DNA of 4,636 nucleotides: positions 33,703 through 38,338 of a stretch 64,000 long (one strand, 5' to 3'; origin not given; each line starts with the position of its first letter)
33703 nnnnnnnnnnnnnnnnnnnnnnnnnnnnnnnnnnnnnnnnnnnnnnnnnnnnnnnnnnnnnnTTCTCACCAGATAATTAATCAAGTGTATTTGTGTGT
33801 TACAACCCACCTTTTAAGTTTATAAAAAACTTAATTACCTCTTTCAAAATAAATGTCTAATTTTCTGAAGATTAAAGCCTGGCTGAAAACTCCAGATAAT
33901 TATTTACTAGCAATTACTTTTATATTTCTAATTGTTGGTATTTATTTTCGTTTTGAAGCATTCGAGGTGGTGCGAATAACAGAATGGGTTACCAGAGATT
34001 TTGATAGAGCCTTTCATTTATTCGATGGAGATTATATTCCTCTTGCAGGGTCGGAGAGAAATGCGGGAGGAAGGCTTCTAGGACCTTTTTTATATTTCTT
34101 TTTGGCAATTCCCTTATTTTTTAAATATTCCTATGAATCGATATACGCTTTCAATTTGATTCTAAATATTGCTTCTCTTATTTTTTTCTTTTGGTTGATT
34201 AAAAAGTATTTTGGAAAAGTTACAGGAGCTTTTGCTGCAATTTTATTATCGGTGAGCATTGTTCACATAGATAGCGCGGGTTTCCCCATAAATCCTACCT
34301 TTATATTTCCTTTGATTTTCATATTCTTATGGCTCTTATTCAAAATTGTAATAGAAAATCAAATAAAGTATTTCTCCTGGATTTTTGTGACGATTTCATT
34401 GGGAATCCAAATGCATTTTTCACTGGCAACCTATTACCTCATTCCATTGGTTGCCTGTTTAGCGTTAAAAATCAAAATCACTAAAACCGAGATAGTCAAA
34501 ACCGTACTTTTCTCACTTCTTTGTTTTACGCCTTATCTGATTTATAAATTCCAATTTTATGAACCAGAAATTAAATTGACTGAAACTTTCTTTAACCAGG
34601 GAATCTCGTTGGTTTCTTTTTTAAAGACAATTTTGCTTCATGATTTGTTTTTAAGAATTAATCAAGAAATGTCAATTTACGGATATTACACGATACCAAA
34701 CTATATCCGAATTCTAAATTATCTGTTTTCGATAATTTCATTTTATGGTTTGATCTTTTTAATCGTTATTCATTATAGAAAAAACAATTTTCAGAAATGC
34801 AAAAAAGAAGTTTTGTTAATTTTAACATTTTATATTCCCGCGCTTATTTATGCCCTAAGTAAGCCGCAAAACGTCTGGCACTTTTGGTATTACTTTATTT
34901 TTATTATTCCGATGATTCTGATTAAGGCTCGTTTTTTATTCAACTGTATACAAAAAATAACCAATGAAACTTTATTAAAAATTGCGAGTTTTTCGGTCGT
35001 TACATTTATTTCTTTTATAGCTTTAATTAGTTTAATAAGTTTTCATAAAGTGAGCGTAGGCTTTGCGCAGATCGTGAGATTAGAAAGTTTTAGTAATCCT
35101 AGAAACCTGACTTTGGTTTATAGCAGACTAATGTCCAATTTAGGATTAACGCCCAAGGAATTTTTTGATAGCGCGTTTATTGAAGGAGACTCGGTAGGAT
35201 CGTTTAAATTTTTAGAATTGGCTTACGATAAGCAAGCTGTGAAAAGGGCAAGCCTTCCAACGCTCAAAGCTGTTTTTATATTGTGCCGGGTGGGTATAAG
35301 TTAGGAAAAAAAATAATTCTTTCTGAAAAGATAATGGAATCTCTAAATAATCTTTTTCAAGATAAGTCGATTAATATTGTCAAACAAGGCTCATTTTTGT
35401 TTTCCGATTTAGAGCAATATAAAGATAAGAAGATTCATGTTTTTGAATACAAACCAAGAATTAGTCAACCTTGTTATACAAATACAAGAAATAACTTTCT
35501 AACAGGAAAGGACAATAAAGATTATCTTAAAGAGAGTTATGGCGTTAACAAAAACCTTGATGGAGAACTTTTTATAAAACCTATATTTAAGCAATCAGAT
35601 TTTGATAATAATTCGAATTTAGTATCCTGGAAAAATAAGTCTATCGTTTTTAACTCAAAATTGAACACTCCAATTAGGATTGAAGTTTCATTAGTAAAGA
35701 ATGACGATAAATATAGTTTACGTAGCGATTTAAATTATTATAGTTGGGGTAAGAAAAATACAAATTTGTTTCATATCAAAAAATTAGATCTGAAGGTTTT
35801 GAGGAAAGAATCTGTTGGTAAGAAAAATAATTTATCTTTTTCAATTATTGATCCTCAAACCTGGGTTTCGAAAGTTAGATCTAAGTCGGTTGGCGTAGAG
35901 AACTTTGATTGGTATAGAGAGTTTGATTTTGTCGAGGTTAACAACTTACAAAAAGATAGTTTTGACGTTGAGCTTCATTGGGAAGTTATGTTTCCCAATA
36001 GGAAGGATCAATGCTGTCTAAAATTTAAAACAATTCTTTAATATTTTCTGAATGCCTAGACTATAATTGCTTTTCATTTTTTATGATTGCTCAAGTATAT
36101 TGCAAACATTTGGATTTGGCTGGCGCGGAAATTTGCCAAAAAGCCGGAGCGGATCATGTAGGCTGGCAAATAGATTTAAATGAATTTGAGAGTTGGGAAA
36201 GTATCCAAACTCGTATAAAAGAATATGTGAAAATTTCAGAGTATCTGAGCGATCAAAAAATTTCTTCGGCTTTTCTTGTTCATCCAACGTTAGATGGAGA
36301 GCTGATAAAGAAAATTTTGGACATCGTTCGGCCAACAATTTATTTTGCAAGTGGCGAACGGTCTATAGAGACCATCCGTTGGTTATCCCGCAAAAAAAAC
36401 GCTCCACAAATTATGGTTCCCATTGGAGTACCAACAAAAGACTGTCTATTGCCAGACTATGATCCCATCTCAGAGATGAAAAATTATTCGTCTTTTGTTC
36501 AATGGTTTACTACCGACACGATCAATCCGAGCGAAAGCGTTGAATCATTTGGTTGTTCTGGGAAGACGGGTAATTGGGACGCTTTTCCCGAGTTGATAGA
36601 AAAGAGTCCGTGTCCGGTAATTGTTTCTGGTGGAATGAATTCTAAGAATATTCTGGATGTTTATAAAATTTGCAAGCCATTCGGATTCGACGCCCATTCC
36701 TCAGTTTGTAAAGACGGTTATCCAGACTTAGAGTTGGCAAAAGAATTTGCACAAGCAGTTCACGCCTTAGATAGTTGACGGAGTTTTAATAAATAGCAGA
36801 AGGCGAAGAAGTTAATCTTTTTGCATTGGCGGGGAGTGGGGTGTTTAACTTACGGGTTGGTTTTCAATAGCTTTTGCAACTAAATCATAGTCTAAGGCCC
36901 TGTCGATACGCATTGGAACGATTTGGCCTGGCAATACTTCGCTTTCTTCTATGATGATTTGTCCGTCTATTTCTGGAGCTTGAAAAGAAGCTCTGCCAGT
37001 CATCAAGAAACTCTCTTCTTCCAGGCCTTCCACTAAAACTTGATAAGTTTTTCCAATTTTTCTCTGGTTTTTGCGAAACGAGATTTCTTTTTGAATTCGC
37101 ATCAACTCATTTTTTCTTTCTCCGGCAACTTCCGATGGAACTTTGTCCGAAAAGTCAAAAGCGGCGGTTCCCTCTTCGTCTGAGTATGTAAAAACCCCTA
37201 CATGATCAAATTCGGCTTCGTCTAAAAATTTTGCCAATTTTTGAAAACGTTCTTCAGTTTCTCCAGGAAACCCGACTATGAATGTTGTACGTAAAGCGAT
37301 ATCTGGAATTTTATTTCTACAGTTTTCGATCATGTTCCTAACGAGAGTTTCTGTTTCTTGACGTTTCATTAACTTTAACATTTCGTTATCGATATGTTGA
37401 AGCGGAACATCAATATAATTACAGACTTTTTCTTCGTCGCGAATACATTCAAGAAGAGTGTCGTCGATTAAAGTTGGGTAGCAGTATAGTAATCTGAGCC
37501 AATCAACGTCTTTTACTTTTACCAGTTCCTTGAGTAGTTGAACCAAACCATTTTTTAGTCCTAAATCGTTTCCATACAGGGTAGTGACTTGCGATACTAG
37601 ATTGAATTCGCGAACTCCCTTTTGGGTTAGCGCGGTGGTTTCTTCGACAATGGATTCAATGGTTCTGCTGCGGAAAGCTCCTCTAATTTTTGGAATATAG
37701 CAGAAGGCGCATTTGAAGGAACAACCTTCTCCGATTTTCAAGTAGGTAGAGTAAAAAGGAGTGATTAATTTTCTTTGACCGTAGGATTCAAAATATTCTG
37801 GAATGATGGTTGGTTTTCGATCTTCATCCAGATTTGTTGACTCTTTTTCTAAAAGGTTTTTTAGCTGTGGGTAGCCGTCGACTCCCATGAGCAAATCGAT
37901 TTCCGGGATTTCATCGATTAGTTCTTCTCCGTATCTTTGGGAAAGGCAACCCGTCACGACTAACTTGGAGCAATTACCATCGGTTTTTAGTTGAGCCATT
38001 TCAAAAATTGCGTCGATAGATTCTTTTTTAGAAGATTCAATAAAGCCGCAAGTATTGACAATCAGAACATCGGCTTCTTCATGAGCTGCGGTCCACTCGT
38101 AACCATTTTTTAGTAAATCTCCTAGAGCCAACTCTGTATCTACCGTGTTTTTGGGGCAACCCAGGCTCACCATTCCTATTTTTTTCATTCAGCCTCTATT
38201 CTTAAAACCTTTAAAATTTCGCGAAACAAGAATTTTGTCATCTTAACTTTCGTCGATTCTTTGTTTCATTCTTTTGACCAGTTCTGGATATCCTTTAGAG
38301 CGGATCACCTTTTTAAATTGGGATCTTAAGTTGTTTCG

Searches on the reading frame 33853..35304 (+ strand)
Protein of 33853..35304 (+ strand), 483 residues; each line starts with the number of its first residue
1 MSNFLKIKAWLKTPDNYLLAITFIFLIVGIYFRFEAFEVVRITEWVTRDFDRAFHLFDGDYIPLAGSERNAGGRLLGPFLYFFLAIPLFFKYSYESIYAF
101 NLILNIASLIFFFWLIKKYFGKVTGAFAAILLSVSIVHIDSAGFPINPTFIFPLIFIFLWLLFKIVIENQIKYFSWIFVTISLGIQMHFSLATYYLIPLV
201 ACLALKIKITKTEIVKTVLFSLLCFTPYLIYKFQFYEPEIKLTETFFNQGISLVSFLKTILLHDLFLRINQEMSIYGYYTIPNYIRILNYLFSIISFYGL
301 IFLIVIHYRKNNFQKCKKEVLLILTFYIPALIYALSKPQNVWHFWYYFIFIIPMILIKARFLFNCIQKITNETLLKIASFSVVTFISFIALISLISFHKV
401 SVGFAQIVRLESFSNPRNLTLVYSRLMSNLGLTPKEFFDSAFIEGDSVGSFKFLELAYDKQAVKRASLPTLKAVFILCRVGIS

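Call 20: search_protein_families(library=pfam, proteins=[window:33853-35304:+], max_evalue=0.001)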
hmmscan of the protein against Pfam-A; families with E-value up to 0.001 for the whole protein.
window:33853-35304:+ (483 aa): 1 family
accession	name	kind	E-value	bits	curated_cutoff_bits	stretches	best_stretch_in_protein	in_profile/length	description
PF13231.12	PMT_2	-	2.1e-07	31.7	26.1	1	89-231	16-160/160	Dolichyl-phosphate-mannose-protein mannosyltransferase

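Call 25: search_protein_families(library=padloc, proteins=[window:33853-35304:+], max_evalue=0.001)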
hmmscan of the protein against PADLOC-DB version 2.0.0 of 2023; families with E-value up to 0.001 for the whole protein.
window:33853-35304:+ (483 aa): 0 families

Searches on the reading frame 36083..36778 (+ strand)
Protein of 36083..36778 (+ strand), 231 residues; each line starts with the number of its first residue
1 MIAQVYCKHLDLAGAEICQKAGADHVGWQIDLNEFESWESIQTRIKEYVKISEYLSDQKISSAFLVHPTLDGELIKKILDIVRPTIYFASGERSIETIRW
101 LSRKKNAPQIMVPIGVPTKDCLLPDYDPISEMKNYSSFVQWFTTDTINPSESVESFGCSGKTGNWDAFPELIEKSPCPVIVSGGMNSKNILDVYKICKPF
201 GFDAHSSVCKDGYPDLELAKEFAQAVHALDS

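Call 20: search_protein_families(library=pfam, proteins=[window:36083-36778:+], max_evalue=0.001)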
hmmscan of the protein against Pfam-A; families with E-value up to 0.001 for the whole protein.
window:36083-36778:+ (231 aa): 1 family
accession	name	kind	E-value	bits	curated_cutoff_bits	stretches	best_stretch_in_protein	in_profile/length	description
PF00697.28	PRAI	-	1.2e-06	28.9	22.7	1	157-224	127-192/193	N-(5'phosphoribosyl)anthranilate (PRA) isomerase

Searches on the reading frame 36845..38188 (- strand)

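Call 25: search_protein_families(library=padloc, proteins=[L085:12284-14014:+], max_evalue=0.001)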
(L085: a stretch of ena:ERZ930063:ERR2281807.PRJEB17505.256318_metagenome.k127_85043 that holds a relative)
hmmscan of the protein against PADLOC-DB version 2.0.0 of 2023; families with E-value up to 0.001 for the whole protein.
L085:12284-14014:+ (576 aa): 49 families (the best 25 are shown)
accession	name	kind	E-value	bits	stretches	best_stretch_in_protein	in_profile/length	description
PDLC02966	RT-Toprim_I-C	-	3.5e-216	717.1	1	3-572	9-555/568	single gene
PDLC02963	RT-Toprim_I-C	-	8e-216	715.9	1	3-570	4-550/552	single gene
PDLC02964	RT-Toprim_I-C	-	6.6e-150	498.4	1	6-567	3-551/554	single gene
PDLC02967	RT-Toprim_I-C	-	8.9e-150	498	1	6-566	3-546/549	single gene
PDLC02961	RT-TIR_XII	-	2.5e-107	357.7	1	7-385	12-371/475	single gene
PDLC02962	RT-TIR_XII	-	1.1e-104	348.9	1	7-566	12-473/478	single gene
PDLC02959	RT-Protease_XI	-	1.1e-100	336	1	6-330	5-309/510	single gene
PDLC02960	RT-Protease_XI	-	9.6e-100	332.9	1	6-330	3-306/506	single gene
PDLC02968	RT-Toprim_I-C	-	9.4e-97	323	1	24-567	13-527/529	single gene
PDLC02965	RT-Toprim_I-C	-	1.6e-96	322.3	1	24-567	13-527/529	single gene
PDLC02956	RT_XIII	-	4.5e-71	238.3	1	8-335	112-419/469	-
PDLC02946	RT_III-A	-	7.2e-62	207.4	1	17-273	42-271/330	-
PDLC02940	RT_II-A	-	1.2e-59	200.2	1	10-280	185-430/477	-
PDLC02955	RT_X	-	2.5e-58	195.6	1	35-291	21-252/272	-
PDLC02942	RT_III-A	-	4.1e-57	191.8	1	28-324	58-320/341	-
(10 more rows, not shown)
